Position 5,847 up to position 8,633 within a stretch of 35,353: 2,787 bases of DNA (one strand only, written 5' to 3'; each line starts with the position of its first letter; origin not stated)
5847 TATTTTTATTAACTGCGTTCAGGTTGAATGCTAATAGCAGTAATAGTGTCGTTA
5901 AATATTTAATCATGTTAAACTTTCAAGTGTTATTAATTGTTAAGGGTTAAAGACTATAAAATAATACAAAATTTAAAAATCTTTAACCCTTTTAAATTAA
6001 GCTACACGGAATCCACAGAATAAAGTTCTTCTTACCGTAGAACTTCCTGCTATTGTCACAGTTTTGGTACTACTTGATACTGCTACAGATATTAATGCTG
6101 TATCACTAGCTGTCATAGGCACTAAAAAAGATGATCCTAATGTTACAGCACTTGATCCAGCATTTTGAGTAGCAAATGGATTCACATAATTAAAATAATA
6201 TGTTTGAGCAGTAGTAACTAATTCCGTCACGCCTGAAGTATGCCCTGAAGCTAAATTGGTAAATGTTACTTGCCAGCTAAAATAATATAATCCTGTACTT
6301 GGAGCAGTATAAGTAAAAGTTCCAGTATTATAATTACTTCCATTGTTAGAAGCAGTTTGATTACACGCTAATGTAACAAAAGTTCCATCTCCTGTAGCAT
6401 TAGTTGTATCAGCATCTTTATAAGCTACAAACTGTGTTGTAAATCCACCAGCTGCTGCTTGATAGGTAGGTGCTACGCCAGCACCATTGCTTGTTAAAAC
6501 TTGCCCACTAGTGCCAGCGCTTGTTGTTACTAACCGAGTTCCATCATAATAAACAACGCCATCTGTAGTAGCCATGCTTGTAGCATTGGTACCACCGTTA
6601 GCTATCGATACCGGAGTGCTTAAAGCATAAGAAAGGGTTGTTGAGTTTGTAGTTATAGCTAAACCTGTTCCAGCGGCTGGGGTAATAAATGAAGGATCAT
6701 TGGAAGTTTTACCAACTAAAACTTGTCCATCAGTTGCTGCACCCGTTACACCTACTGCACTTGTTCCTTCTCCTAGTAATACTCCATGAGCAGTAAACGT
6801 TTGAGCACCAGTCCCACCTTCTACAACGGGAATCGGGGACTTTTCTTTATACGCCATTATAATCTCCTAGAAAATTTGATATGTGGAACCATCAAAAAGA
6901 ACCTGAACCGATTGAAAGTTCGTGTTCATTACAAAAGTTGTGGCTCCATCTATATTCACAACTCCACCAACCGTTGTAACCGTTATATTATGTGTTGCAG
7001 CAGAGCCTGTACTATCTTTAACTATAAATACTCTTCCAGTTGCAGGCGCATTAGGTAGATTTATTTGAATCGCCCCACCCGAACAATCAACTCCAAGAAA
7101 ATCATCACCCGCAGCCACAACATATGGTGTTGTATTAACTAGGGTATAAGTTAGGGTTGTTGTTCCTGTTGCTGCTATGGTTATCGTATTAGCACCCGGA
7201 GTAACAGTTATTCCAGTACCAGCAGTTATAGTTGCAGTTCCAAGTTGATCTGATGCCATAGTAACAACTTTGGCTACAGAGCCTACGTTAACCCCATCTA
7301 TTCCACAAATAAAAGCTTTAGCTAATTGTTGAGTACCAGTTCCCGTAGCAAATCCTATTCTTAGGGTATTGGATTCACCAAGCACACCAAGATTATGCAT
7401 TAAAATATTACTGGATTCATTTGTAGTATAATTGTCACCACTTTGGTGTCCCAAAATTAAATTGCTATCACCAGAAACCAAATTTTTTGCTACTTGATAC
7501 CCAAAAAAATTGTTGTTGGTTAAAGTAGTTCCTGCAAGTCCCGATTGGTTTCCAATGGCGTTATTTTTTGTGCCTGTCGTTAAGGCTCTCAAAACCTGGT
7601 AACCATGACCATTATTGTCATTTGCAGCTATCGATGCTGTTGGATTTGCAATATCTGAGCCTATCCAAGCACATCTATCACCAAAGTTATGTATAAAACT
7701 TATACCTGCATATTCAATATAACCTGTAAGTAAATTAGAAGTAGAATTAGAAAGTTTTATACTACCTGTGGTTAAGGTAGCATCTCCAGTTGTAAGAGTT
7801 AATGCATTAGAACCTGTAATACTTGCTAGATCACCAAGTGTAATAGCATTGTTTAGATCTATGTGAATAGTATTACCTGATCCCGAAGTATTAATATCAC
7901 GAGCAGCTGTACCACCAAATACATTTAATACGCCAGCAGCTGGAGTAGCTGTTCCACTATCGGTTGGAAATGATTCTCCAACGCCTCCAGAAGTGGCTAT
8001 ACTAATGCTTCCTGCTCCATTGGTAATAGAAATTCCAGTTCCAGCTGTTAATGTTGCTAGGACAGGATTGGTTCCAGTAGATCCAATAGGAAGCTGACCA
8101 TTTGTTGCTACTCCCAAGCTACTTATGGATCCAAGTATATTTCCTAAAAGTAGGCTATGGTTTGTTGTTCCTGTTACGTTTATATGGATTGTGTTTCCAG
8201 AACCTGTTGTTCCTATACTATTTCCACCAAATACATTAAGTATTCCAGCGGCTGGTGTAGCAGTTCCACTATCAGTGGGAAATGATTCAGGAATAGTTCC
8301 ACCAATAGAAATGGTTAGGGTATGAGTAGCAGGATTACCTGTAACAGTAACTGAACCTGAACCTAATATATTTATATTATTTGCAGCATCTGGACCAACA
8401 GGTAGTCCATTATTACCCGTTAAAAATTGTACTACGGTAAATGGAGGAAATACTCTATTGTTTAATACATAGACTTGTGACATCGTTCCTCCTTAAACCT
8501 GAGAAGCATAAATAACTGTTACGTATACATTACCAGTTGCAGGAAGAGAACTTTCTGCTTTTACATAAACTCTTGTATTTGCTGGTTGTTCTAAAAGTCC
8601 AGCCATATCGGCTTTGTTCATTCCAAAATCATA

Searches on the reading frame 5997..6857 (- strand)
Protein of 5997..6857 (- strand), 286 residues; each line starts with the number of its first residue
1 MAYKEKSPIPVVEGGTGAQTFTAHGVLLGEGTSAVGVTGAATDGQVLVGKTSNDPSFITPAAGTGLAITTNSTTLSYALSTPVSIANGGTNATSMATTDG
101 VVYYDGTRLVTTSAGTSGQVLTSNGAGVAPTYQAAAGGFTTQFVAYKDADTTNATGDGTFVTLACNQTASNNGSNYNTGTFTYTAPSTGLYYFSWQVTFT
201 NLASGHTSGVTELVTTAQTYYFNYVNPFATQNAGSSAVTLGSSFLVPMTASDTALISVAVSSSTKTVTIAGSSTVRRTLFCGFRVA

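Call 78: search_protein_families(library=phrogs, proteins=[window:5997-6857:-], max_evalue=0.001)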
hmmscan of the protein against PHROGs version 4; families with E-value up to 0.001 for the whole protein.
window:5997-6857:- (286 aa): 1 family
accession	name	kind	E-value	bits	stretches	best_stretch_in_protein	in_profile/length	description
phrog_15750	-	unknown function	1.2e-10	42.8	1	144-284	34-166/168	-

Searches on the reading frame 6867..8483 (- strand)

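Call 78: search_protein_families(library=phrogs, proteins=[window:6867-8483:-], max_evalue=0.001)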
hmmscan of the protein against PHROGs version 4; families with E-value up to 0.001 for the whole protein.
window:6867-8483:- (538 aa): 1 family
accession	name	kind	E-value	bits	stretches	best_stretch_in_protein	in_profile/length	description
phrog_6002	-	head and packaging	2.5e-05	23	1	284-378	730-819/1183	virion structural protein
